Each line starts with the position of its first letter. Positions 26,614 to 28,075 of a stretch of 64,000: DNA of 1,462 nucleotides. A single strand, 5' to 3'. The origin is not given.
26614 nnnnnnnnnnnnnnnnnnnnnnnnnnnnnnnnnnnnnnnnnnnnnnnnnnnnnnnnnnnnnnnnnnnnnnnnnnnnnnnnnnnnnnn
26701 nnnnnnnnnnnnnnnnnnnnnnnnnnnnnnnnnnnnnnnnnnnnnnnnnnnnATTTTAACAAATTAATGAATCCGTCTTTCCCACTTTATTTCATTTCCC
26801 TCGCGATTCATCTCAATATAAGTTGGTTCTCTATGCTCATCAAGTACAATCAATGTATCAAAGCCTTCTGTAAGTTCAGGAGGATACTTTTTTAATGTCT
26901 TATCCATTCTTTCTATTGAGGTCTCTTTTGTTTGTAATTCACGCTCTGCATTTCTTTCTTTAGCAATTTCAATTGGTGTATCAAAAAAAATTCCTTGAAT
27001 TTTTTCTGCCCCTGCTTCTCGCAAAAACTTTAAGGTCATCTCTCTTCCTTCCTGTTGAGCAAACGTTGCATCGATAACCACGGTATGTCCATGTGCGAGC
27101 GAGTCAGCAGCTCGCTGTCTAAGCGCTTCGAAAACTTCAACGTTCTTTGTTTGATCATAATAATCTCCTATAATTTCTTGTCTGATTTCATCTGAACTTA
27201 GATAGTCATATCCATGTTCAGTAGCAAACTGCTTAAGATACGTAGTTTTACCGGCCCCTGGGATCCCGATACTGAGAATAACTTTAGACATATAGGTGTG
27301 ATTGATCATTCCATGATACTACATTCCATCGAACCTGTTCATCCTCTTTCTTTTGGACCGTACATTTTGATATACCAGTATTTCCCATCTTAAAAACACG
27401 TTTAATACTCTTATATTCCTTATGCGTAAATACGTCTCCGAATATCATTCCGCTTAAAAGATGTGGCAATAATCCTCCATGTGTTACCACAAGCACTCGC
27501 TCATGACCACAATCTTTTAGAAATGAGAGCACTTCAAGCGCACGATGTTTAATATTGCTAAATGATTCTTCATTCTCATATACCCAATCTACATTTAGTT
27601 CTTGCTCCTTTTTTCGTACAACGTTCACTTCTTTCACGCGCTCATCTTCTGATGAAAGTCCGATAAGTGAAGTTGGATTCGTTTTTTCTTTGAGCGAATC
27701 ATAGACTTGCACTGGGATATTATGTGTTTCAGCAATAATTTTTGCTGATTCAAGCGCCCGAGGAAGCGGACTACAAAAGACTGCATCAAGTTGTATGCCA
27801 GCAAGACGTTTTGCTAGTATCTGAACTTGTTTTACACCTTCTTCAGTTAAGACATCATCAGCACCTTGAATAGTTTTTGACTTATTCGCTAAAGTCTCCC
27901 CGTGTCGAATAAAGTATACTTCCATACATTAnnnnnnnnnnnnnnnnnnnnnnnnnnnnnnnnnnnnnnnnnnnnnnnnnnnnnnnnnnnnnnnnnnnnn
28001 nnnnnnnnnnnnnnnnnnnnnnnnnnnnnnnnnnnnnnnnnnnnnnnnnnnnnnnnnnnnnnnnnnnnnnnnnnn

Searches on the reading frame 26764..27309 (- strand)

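Call 72: search_protein_families(library=pfam, proteins=[window:26764-27309:-], max_evalue=0.0001)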
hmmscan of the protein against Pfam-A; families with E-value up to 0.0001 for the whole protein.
window:26764-27309:- (181 aa): 3 families
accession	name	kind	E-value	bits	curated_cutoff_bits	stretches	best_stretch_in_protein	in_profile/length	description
PF13671.12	AAA_33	-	1.7e-23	83.9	27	1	10-135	1-136/143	AAA domain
PF13207.12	AAA_17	-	5.9e-10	40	27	1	14-134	1-134/136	AAA domain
PF13238.12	AAA_18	-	1.9e-06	28.8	29.4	1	14-131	4-119/128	AAA domain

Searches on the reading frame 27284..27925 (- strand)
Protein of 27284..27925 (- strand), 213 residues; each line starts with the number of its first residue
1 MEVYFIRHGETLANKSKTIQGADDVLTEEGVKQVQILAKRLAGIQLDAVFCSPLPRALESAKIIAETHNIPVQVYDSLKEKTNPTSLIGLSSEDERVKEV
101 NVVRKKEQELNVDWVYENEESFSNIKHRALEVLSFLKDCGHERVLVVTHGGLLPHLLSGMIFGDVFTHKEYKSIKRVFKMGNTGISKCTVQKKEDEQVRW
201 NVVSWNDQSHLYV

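Call 72: search_protein_families(library=pfam, proteins=[window:27284-27925:-], max_evalue=0.0001)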
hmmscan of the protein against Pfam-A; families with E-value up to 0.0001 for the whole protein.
window:27284-27925:- (213 aa): 1 family
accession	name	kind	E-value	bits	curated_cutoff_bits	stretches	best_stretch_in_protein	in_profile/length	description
PF00300.27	His_Phos_1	-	3.1e-32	112.2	21.7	1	3-202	1-193/194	Histidine phosphatase superfamily (branch 1)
